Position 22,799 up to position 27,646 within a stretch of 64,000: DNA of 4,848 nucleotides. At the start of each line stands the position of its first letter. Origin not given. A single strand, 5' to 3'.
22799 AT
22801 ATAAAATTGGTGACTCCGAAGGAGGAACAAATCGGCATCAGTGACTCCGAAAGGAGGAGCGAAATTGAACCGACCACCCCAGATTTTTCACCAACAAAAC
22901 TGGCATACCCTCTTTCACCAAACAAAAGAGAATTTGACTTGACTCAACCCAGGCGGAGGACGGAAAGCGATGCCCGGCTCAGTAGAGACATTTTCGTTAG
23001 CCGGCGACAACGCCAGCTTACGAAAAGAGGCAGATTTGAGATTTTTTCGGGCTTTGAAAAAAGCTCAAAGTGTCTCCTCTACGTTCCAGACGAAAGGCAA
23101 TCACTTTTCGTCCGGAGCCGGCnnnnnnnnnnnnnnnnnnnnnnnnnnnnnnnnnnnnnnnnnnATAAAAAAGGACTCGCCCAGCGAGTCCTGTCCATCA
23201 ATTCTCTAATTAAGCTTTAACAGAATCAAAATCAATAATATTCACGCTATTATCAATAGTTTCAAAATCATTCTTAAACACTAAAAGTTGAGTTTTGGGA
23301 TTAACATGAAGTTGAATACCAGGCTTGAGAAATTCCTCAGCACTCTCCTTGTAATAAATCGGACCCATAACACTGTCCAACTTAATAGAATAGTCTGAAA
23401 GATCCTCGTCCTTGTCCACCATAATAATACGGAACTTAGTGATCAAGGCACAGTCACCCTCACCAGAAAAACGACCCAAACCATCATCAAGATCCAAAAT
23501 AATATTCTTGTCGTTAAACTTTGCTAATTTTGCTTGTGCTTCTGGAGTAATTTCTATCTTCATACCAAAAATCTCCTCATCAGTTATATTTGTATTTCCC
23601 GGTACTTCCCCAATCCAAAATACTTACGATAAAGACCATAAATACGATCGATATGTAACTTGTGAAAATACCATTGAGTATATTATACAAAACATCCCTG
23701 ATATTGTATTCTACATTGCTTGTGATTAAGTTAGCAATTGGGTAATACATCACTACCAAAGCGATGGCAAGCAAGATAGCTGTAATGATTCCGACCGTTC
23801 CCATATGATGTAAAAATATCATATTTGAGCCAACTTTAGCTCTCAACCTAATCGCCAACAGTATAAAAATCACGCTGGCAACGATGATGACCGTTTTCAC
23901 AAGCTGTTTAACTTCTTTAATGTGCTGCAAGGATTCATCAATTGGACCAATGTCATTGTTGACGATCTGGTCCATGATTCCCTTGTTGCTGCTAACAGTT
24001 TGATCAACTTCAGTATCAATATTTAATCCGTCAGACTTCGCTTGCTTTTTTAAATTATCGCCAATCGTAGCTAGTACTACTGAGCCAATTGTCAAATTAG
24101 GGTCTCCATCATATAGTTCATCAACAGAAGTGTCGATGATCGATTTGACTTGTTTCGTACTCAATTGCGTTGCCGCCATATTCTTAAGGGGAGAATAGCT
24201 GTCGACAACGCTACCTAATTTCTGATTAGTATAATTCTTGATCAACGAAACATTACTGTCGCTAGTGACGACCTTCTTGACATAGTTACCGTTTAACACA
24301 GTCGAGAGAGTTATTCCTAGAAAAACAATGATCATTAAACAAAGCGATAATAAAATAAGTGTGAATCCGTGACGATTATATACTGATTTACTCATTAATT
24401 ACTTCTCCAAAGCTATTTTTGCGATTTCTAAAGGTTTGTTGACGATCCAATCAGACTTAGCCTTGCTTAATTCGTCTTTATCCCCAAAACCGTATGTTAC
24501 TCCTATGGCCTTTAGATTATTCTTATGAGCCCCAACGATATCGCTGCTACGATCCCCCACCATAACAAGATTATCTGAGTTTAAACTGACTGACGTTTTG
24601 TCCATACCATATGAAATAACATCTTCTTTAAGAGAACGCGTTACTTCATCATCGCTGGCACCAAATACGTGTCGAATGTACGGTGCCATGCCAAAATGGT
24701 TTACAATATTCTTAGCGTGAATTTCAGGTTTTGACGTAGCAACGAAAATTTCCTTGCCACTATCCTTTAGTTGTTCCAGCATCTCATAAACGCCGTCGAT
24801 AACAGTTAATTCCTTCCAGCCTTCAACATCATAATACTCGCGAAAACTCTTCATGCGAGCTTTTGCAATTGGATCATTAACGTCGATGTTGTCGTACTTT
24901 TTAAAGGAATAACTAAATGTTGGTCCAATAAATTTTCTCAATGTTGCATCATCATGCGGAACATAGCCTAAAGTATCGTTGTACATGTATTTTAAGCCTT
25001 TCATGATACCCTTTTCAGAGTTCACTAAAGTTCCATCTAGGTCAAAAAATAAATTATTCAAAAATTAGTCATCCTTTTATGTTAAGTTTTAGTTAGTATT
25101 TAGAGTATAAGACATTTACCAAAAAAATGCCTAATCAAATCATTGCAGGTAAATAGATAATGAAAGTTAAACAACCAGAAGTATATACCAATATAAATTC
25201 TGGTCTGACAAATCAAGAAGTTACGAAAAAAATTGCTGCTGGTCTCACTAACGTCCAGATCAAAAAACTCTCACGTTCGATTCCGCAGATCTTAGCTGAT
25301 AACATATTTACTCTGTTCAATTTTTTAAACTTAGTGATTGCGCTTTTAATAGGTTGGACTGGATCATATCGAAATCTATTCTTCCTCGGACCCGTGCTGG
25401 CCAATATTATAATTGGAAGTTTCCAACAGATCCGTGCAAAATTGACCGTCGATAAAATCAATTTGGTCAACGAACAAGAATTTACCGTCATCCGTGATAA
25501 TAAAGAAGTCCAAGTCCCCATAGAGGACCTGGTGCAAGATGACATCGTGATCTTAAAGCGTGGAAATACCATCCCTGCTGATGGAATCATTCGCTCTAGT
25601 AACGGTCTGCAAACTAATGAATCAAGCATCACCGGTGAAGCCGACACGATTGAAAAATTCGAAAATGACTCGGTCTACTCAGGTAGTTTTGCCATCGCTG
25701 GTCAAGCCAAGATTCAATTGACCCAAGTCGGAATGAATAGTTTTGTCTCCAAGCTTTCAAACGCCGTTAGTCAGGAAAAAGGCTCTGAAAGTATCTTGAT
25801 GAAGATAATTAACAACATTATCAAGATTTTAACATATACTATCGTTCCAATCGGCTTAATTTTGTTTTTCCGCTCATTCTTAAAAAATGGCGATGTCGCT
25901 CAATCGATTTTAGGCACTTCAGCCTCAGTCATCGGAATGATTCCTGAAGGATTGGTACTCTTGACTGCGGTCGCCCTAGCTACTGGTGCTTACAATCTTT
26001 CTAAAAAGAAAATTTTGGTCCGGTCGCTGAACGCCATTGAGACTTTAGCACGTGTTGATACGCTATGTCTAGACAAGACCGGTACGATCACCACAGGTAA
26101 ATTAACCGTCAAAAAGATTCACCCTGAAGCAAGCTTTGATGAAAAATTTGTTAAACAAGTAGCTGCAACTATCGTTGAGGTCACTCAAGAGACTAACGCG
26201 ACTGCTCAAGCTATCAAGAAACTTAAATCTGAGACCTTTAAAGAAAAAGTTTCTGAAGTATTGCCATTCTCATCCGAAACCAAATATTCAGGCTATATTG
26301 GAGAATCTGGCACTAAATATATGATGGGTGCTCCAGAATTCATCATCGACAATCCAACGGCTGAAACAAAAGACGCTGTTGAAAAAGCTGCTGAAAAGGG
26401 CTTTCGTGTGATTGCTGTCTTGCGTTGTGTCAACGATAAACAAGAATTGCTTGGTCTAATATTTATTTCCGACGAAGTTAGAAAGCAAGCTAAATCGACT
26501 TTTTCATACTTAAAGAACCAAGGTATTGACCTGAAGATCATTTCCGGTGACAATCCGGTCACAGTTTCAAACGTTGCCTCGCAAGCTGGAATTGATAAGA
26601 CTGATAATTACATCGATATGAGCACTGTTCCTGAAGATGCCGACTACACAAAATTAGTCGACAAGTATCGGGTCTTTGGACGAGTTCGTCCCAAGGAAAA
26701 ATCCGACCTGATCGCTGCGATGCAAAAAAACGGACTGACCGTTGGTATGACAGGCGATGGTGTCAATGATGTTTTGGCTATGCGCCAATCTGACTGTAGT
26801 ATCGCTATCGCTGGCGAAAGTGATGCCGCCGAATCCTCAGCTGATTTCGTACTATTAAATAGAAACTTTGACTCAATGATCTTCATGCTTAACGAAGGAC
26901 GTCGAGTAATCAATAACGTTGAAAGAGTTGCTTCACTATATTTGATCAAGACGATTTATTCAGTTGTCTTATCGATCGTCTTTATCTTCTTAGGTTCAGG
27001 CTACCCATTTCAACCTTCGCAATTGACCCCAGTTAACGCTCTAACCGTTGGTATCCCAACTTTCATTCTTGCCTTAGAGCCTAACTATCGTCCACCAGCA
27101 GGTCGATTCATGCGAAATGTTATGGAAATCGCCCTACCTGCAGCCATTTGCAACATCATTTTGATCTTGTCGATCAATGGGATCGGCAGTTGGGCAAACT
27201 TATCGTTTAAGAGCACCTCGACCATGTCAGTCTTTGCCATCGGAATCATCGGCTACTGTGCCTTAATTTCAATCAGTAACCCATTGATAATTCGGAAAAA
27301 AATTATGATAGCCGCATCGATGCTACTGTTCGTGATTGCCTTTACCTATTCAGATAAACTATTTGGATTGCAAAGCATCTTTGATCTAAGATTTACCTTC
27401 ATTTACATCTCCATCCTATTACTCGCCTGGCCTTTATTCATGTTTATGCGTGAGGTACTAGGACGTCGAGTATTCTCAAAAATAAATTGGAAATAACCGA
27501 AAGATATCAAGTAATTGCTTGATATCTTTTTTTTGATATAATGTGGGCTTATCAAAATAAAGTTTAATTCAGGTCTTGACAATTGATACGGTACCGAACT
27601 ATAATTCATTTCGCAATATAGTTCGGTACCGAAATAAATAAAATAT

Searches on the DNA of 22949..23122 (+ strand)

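Call 81: build_rna_model(alignment_id=A5)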
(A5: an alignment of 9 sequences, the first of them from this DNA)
Model R1 built from alignment A5 (9 sequences, 178 columns); structure: RNAalifold consensus.
model positions 176; base pairs 64; branch points 1; effective number of sequences 0.7; information 0.589 bits per position. Calibrated on 0.2 Mb of random sequence (short: E-values are rough).
structure used (alignment columns):
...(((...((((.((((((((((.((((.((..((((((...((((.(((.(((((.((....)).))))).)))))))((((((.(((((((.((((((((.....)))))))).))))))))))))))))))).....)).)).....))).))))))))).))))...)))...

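Call 82: search_with_rna_model(model_id=R1, sources=[window, L103, L105, L109, L117, L119, L121, L122, L123], max_evalue=10, make_alignment=true)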
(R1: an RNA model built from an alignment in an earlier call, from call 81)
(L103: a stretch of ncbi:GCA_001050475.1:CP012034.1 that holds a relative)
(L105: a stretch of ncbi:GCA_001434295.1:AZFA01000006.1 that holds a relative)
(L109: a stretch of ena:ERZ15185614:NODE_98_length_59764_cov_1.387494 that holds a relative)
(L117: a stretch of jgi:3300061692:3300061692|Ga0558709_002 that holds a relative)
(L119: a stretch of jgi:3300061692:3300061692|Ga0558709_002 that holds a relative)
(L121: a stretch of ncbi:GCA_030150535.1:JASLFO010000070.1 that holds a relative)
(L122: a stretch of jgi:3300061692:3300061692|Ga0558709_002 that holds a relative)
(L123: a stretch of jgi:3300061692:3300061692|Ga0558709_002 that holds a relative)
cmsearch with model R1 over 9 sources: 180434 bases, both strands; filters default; matches with E-value up to 10: 33.
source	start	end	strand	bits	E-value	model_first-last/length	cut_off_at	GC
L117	9980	10153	+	201.3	4.6e-50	1-176/176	no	0.53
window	29746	29919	+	200.1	9.2e-50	1-176/176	no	0.53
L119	9980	10153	+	197.8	3.6e-49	1-176/176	no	0.52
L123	1934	2108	+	195.9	1.1e-48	1-176/176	no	0.51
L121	9967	10143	+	194.4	2.8e-48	1-176/176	no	0.51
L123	9954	10131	+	192.3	9.8e-48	1-176/176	no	0.52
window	52815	52991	+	191.9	1.3e-47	1-176/176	no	0.51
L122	9967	10143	+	190.4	3e-47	1-176/176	no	0.5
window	22949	23122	+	187.3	2e-46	1-176/176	no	0.52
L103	7336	7502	+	107.8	9.2e-26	1-176/176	no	0.55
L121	9575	9745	-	102.4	2.3e-24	1-176/176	no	0.54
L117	9580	9752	-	95.1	1.9e-22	1-176/176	no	0.54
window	20929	21099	-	93.4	5e-22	1-176/176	no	0.5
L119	9568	9675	-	52.2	2.5e-11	31-140/176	no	0.5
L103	2522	2709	-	52.1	2.8e-11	1-176/176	no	0.43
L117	10021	10171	-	23.1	0.00095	1-176/176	no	0.52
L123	9954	10131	-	22.5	0.0013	1-176/176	no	0.52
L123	18839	18977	+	21.9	0.002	1-176/176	no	0.57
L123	2019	2055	-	18.4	0.016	86-122/176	no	0.35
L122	10053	10089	-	18.4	0.016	86-122/176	no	0.35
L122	10010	10045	-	17.8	0.023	43-78/176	no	0.39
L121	10053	10089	-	17.6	0.025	86-122/176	no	0.35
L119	10033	10154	-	17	0.036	24-153/176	no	0.52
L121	10010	10045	-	14.9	0.13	43-78/176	no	0.5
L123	1976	2011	-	13.7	0.27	43-78/176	no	0.53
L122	9537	9598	-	13.6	0.28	1-176/176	no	0.53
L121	9575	9745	+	13.6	0.29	1-176/176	no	0.54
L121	9504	9541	+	9.2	3.8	85-122/176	no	0.42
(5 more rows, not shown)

Alignment A6: 33 matches aligned to the model, 338 columns, each read 5' to 3' on its own strand. Consensus structure (alignment columns), stored with it:
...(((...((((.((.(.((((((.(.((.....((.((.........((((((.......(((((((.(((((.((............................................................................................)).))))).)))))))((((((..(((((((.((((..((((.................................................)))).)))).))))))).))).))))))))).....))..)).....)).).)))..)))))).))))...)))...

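Call 83: search_with_rna_model(model_id=R1, sources=[window, L103, L117, L119, L121, L122, L123], max_evalue=1e-9, make_alignment=true, show_alignments=0)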
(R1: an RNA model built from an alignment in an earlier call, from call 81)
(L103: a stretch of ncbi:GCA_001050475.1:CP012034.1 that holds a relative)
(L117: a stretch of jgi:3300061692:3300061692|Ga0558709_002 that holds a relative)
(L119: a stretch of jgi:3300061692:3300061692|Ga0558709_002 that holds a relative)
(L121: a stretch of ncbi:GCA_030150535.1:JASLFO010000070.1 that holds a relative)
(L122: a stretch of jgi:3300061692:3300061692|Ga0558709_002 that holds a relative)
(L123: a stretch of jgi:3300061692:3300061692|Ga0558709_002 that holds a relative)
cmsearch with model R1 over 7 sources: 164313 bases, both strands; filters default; matches with E-value up to 1e-9: 15.
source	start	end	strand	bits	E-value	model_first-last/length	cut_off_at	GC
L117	9980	10153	+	201.3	4.2e-50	1-176/176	no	0.53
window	29746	29919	+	200.1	8.3e-50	1-176/176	no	0.53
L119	9980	10153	+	197.8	3.3e-49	1-176/176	no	0.52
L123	1934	2108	+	195.9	1e-48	1-176/176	no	0.51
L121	9967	10143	+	194.4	2.5e-48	1-176/176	no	0.51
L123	9954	10131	+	192.3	9e-48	1-176/176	no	0.52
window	52815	52991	+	191.9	1.2e-47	1-176/176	no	0.51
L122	9967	10143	+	190.4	2.8e-47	1-176/176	no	0.5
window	22949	23122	+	187.3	1.8e-46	1-176/176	no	0.52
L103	7336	7502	+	107.8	8.4e-26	1-176/176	no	0.55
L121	9575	9745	-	102.4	2.1e-24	1-176/176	no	0.54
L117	9580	9752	-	95.1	1.7e-22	1-176/176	no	0.54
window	20929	21099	-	93.4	4.6e-22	1-176/176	no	0.5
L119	9568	9675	-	52.2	2.3e-11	31-140/176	no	0.5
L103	2522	2709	-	52.1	2.5e-11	1-176/176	no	0.43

Alignment A7: 15 matches aligned to the model, 234 columns, each read 5' to 3' on its own strand. Consensus structure (alignment columns), stored with it:
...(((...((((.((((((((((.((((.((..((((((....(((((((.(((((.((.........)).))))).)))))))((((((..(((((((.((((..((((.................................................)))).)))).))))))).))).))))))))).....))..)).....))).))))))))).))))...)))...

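Call 109: search_with_rna_model(model_id=R1, sources=[L124, L104, L109, L118, L120], max_evalue=0.001)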
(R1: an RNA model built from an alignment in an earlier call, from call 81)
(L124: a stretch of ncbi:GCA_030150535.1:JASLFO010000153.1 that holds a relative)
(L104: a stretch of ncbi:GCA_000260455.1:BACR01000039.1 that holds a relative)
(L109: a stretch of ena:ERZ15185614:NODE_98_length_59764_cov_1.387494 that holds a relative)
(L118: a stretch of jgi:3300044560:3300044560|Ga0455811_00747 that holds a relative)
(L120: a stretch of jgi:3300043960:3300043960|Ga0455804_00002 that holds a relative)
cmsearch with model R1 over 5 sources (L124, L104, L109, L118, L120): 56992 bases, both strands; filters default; matches with E-value up to 0.001: 6.
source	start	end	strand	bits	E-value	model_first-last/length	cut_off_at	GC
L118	4802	4975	+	201.3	1.4e-50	1-176/176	no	0.53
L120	518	691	+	197.8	1.1e-49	1-176/176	no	0.52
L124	10058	10232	+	177.1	2.8e-44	1-176/176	no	0.53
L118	4402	4574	-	95.1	5.8e-23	1-176/176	no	0.54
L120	106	213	-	52.2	8.1e-12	31-140/176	no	0.5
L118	4843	4993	-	23.1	0.0003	1-176/176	no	0.52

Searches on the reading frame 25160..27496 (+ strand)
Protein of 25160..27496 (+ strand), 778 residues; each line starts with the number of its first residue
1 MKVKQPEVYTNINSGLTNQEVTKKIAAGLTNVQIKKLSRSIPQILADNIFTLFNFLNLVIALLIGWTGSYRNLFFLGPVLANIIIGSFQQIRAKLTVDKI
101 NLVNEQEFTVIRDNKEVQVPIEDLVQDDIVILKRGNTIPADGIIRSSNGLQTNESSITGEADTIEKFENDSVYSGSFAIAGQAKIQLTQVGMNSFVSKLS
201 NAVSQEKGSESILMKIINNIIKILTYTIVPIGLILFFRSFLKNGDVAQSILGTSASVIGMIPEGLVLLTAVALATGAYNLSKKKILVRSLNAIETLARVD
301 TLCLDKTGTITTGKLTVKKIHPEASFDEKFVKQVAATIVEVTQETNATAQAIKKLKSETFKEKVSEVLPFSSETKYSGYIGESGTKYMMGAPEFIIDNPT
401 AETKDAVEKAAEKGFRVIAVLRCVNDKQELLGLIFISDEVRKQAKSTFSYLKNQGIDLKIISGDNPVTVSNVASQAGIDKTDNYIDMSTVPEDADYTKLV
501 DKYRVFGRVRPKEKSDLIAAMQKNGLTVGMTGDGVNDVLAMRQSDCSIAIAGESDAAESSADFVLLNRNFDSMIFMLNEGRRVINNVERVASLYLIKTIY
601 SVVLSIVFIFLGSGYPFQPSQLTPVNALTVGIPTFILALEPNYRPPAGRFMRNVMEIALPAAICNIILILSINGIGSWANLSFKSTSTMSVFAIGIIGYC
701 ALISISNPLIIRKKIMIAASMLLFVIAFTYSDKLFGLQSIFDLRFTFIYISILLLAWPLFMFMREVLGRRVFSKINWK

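Call 46: list_cluster_members(proteins=[window:25160-27496:+, window:27661-29436:+, window:23580-24395:-])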
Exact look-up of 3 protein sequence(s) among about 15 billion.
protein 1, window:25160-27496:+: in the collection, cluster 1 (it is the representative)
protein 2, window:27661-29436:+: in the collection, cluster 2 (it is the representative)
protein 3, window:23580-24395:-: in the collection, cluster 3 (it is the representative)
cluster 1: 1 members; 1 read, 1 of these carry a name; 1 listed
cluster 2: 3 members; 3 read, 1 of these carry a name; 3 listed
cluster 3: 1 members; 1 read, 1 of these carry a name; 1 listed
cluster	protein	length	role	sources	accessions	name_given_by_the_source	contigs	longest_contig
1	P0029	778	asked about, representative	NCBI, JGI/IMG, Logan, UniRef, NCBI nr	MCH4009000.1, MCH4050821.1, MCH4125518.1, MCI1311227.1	HAD-IC family P-type ATPase [Companilactobacillus sp.] | cation-transporting ATPase E | HAD-IC family P-type ATPase n=2 Tax=Companilactobacillus sp. TaxID=2767905 ...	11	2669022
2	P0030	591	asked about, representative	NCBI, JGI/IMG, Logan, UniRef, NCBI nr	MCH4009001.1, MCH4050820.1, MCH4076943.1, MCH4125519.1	ABC transporter ATP-binding protein [Companilactobacillus sp.] | ATP-binding cassette subfamily B protein AbcA/BmrA | ABC transporter ATP-binding protein n=1 Tax=Companilactobacillus sp. TaxID=2767905 ...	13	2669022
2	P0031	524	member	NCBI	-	-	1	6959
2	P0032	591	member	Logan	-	-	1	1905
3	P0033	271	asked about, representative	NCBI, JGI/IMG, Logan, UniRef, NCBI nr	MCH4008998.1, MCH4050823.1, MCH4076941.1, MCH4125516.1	hypothetical protein [Companilactobacillus sp.] | hypothetical protein | hypothetical protein n=1 Tax=Companilactobacillus sp. TaxID=2767905 RepID=UPI0025BB9C22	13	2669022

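Call 47: find_encoding_contigs(protein=window:25160-27496:+, flank=10000, max_places=10)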
Protein window:25160-27496:+ (778 aa): 15 contigs read that carry it; 2 places shown.
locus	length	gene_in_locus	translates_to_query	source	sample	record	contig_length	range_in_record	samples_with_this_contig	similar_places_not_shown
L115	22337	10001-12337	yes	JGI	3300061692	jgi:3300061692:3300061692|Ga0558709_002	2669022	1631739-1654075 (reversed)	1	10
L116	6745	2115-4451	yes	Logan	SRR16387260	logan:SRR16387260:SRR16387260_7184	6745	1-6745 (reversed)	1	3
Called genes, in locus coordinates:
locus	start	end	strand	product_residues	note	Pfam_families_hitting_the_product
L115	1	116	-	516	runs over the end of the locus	PF00370:FGGY_N, PF01869:BcrAD_BadFG (faint), PF02782:FGGY_C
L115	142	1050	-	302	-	PF03446:NAD_binding_2, PF00393:6PGD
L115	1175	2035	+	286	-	PF01418:HTH_6, PF01380:SIS, PF13580:SIS_2 (weak)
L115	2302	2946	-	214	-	-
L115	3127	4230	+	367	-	PF00188:CAP (weak)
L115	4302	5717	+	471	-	PF01595:CNNM, PF00571:CBS, PF03471:CorC_HlyC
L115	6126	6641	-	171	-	-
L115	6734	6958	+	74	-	-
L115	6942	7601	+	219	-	-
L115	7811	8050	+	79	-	-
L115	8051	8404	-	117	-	PF01521:Fe-S_biosyn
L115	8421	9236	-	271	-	-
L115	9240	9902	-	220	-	PF00702:Hydrolase, PF08282:Hydrolase_3 (faint), PF12710:HAD (weak), PF13419:HAD_2, PF13242:Hydrolase_like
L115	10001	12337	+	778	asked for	PF00122:E1-E2_ATPase, PF00702:Hydrolase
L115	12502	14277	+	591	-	PF00664:ABC_membrane, PF00005:ABC_tran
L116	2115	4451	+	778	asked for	PF00122:E1-E2_ATPase, PF00702:Hydrolase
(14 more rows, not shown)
